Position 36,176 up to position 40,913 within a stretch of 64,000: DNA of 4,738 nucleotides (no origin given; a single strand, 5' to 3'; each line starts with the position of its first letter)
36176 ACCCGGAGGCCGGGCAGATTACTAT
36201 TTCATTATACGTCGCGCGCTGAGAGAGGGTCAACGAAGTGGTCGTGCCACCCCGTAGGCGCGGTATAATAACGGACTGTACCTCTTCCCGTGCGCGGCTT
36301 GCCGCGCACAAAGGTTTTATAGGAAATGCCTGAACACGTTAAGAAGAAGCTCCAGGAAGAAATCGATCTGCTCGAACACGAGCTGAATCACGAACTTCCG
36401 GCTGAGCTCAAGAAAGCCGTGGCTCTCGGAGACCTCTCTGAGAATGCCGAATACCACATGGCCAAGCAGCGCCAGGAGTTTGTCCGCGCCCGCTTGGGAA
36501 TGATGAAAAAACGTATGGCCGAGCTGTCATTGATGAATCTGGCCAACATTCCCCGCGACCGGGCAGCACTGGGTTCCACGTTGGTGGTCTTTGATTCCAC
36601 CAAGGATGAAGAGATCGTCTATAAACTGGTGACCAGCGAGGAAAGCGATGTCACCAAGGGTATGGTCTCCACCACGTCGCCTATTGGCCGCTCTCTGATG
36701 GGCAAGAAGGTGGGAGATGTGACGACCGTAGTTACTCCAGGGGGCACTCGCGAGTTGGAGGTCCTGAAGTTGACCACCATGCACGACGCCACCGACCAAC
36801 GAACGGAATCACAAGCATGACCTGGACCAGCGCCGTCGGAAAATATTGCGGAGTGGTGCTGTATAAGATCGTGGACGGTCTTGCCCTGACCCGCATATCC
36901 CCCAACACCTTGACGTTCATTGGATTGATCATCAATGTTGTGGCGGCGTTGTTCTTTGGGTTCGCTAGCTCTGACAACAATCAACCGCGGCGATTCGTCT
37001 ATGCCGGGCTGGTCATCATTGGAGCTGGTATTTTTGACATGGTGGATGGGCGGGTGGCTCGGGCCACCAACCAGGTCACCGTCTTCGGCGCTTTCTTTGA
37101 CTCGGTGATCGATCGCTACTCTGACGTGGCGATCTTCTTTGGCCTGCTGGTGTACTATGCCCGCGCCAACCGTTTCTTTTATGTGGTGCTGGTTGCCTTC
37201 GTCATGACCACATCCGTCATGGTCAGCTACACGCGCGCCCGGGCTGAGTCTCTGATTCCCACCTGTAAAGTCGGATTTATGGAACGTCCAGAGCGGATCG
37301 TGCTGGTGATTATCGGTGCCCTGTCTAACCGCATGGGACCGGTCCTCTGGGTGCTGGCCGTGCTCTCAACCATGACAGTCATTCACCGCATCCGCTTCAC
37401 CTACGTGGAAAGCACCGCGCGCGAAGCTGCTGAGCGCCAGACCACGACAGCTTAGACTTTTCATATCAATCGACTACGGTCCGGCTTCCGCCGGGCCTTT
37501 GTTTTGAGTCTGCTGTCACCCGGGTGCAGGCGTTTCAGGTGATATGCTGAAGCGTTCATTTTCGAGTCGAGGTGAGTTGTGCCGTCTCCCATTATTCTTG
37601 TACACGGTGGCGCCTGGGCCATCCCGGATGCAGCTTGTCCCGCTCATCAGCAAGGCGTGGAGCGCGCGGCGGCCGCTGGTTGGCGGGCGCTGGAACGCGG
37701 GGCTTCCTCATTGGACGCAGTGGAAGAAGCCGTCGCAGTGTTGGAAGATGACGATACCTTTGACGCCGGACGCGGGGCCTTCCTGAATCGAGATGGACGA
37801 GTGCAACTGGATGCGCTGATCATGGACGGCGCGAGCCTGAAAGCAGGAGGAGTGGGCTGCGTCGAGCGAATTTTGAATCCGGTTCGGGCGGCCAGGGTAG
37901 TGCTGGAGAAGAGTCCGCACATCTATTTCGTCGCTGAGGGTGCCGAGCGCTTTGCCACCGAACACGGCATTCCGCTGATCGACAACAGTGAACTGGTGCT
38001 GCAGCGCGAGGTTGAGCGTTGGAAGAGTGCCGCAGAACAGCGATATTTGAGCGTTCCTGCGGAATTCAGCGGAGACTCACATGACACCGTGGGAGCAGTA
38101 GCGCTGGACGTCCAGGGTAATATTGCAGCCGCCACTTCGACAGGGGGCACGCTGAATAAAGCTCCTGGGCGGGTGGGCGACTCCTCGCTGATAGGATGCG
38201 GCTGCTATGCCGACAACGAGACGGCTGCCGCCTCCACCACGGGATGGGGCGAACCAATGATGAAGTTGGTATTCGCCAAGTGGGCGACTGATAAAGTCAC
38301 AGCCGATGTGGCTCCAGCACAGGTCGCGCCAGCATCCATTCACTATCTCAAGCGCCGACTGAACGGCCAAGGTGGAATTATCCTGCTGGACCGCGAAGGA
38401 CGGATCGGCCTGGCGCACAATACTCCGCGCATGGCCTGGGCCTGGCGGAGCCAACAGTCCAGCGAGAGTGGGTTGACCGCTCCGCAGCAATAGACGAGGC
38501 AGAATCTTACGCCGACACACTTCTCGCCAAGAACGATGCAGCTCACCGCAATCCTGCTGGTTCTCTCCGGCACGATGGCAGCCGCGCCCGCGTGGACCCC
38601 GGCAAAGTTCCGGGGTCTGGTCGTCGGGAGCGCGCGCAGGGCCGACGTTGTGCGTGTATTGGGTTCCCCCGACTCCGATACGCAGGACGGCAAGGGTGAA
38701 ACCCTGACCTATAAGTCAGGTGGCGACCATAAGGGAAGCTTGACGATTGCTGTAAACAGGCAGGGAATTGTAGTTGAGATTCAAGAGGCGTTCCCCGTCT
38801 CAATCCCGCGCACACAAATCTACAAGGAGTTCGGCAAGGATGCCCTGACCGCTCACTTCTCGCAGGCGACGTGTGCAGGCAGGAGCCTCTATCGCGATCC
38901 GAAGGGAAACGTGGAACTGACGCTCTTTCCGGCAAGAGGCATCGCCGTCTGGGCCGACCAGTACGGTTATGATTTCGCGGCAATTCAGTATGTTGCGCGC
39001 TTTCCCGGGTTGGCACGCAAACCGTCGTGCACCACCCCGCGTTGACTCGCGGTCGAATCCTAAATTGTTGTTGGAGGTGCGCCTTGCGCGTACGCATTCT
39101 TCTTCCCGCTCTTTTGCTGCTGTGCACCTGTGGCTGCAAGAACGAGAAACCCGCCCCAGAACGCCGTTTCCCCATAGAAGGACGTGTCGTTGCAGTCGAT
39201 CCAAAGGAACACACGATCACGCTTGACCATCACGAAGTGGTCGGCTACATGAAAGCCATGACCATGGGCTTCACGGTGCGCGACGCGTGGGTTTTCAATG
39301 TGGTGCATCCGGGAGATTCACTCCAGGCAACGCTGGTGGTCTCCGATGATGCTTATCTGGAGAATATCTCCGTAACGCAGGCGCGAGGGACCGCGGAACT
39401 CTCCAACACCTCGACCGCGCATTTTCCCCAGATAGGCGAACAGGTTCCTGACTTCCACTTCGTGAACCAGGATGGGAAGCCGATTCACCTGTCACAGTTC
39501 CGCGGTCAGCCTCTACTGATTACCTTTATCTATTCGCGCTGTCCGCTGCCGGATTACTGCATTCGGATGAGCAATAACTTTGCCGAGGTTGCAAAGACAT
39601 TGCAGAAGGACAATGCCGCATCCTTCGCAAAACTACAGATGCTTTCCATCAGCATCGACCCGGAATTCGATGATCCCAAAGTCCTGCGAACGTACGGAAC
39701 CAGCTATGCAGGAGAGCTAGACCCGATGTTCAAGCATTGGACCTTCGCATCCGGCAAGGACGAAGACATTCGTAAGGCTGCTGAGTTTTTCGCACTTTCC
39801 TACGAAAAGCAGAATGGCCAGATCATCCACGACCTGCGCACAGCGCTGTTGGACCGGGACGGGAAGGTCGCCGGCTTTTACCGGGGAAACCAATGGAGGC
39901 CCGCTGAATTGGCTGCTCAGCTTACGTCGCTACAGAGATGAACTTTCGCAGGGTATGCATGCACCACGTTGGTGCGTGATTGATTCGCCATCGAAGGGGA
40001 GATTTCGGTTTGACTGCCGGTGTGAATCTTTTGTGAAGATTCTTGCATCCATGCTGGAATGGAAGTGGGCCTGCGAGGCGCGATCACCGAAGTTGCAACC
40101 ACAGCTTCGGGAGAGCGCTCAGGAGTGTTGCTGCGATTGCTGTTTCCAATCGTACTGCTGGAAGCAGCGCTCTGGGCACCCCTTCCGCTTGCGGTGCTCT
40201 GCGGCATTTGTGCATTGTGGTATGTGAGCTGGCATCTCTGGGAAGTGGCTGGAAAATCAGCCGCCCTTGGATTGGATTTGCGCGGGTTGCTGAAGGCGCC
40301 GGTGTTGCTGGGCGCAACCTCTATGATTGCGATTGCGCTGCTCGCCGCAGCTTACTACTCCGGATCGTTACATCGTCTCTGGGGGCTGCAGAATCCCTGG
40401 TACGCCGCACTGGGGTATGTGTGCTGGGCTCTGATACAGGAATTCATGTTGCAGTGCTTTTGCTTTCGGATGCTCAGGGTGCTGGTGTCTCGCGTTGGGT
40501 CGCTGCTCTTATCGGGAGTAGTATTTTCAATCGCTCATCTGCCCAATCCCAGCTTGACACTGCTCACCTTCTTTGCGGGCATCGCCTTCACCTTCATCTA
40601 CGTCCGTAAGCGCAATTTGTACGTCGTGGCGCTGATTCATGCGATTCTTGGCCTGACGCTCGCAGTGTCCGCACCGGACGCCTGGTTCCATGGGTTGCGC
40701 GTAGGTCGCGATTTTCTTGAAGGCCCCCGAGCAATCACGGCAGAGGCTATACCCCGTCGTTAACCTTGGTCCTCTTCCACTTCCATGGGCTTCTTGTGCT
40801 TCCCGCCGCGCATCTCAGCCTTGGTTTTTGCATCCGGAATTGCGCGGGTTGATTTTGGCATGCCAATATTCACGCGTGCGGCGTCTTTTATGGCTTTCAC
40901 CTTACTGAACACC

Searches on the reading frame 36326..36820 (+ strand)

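Call 52: search_protein_families(library=pfam, proteins=[window:36326-36820:+])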
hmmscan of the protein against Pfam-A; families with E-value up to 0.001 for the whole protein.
window:36326-36820:+ (164 aa): 2 families
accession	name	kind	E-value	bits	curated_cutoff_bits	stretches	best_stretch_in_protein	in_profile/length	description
PF01272.25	GreA_GreB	-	7.4e-22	77.6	26.9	1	76-150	2-76/77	Transcription elongation factor, GreA/GreB, C-term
PF03449.20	GreA_GreB_N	-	8.7e-14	51.9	24.5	1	7-66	9-68/71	Transcription elongation factor, N-terminal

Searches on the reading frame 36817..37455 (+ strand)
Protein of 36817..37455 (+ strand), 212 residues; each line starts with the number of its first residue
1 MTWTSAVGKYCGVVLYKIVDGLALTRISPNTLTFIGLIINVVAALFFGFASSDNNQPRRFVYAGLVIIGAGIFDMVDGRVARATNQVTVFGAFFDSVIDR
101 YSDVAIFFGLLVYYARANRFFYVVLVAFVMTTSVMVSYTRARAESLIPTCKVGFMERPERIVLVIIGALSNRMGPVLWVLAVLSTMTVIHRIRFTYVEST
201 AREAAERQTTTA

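Call 52: search_protein_families(library=pfam, proteins=[window:36817-37455:+])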
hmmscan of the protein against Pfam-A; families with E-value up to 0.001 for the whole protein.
window:36817-37455:+ (212 aa): 1 family
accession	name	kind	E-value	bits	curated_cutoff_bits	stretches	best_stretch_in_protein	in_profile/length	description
PF01066.26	CDP-OH_P_transf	-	1.8e-18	67.8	22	1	28-182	3-147/152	CDP-alcohol phosphatidyltransferase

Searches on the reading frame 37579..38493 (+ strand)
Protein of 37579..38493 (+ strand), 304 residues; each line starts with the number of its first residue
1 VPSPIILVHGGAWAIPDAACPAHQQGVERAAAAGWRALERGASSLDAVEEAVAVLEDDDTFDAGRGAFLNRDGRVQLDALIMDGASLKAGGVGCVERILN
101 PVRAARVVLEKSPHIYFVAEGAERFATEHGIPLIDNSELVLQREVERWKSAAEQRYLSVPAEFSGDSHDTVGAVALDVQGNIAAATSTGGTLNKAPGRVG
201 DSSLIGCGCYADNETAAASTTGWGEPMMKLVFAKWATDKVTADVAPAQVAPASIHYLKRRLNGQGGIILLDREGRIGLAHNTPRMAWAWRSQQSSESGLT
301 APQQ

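Call 52: search_protein_families(library=pfam, proteins=[window:37579-38493:+])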
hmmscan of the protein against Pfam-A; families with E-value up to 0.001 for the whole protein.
window:37579-38493:+ (304 aa): 1 family
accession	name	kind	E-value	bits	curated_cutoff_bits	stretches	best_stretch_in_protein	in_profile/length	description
PF01112.23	Asparaginase_2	-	6.5e-94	315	27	1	4-299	1-307/309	Asparaginase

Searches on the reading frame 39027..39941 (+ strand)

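Call 52: search_protein_families(library=pfam, proteins=[window:39027-39941:+])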
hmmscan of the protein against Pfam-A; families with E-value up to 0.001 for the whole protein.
window:39027-39941:+ (304 aa): 4 families
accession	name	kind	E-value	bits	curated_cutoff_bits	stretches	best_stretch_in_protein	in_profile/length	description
PF02630.20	SCO1-SenC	-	8.9e-21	74.7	22.8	1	141-280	2-133/134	SCO1/SenC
PF11604.15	CusF_Ec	-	1.3e-11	44.7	27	1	50-110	4-65/72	Copper binding periplasmic protein CusF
PF00578.27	AhpC-TSA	-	2.7e-08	34.2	26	1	136-281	1-121/124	AhpC/TSA family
PF08534.16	Redoxin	-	8.2e-08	32.6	26.6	1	136-288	2-135/148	Redoxin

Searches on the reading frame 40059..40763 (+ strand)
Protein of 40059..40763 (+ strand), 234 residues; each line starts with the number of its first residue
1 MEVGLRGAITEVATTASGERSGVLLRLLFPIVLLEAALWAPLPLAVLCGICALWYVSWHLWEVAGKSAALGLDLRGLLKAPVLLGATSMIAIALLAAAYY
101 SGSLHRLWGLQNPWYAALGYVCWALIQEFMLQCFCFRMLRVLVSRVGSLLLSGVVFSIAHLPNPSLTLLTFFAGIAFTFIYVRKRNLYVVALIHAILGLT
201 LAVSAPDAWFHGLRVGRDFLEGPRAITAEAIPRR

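Call 52: search_protein_families(library=pfam, proteins=[window:40059-40763:+])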
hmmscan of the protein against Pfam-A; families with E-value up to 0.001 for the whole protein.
window:40059-40763:+ (234 aa): 1 family
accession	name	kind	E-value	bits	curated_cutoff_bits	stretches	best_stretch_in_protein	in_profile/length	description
PF02517.21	Rce1-like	-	2.3e-12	47.5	22.4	1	113-197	5-90/93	Type II CAAX prenyl endopeptidase Rce1-like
